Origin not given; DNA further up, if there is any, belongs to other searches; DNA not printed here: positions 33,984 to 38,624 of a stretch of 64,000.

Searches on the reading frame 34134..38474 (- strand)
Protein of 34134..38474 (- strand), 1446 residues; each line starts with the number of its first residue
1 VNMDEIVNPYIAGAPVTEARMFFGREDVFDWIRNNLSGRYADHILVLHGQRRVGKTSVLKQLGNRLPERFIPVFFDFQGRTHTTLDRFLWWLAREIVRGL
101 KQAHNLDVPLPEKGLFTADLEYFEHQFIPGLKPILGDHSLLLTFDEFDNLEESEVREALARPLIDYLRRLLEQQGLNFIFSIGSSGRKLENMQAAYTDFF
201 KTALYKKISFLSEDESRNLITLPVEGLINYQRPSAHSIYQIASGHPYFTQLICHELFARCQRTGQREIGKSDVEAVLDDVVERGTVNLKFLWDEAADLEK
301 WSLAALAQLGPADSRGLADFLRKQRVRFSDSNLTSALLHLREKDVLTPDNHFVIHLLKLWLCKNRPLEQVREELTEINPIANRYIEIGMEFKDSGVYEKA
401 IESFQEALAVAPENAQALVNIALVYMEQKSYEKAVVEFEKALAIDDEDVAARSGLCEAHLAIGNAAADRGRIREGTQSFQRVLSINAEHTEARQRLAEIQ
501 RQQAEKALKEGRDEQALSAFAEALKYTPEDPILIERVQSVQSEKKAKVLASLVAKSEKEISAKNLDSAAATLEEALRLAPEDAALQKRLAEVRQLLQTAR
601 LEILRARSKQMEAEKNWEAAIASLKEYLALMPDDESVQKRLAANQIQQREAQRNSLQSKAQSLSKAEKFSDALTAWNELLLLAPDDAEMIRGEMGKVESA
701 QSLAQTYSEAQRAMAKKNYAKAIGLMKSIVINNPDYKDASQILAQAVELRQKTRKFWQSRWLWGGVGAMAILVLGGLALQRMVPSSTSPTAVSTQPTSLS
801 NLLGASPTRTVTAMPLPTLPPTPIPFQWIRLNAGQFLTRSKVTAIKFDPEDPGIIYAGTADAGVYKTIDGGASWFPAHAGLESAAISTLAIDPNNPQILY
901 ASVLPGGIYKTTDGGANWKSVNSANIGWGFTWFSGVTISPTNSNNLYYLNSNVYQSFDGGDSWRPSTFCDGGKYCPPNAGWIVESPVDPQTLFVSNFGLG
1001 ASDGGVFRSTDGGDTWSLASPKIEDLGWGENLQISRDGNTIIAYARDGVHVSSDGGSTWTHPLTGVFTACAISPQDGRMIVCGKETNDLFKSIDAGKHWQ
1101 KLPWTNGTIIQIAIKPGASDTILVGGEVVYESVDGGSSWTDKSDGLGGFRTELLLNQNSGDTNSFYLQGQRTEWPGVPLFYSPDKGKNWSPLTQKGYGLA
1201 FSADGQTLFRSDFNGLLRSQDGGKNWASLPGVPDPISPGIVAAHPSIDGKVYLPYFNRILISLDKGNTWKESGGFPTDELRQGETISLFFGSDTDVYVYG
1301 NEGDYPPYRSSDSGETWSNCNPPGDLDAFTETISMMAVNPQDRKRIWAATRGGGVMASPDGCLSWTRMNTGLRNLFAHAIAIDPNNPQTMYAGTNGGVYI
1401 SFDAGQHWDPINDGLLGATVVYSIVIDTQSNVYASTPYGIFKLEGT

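Call 59: search_protein_families(library=pfam, proteins=[window:34134-38474:-], max_evalue=0.001)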
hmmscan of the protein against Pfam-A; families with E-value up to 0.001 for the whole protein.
window:34134-38474:- (1446 aa): 17 families
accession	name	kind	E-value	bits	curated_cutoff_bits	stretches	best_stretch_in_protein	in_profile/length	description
PF15902.12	Sortilin-Vps10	-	2.1e-28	99.7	33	4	1308-1415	4-116/446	Sortilin, neurotensin receptor 3,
PF07719.23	TPR_2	-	6.5e-21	73.1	27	1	415-447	1-33/34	Tetratricopeptide repeat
PF13414.12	TPR_11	-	5.8e-17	61.5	26.8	2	390-428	3-41/42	TPR repeat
PF14559.12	TPR_19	-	1.4e-16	61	25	2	426-466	2-42/68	Tetratricopeptide repeat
PF13428.12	TPR_14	-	6.1e-16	57.8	23.5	0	561-591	13-43/44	Tetratricopeptide repeat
PF13432.12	TPR_16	-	8.1e-15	55.4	32.7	1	388-446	4-62/65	Tetratricopeptide repeat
PF00515.34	TPR_1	-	1.8e-12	46.9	27.8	1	415-446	1-32/34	Tetratricopeptide repeat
PF02012.26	BNR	-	1.4e-11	43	27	0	1007-1018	1-12/12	BNR/Asp-box repeat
PF13181.12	TPR_8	-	1.3e-10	41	25.7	1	415-447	1-33/34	Tetratricopeptide repeat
PF13401.12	AAA_22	-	3.7e-10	40.7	27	1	42-182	5-122/130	AAA domain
PF14870.12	PSII_BNR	-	4.7e-09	36.4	27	0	838-964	16-138/303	Photosynthesis system II assembly factor YCF48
PF01637.24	ATPase_2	-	3.7e-08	33.9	33.2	1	22-247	1-220/225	ATPase domain predominantly from Archaea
PF13371.12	TPR_9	-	1.3e-06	28.8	35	0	397-452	11-66/73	Tetratricopeptide repeat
PF13431.12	TPR_17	-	2.5e-06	27.8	24.4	0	404-435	2-33/34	Tetratricopeptide repeat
PF13424.12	TPR_12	-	2.4e-05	24.9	30.1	1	394-446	16-76/77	Tetratricopeptide repeat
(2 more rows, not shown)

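Call 99: search_protein_families(library=padloc, proteins=[window:34134-38474:-], max_evalue=0.001)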
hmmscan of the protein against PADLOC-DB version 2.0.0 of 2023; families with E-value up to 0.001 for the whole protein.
window:34134-38474:- (1446 aa): 1 family
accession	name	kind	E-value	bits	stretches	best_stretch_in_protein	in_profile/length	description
PDLC04787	PDC-S01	-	0.00058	16.8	0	22-68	10-53/412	-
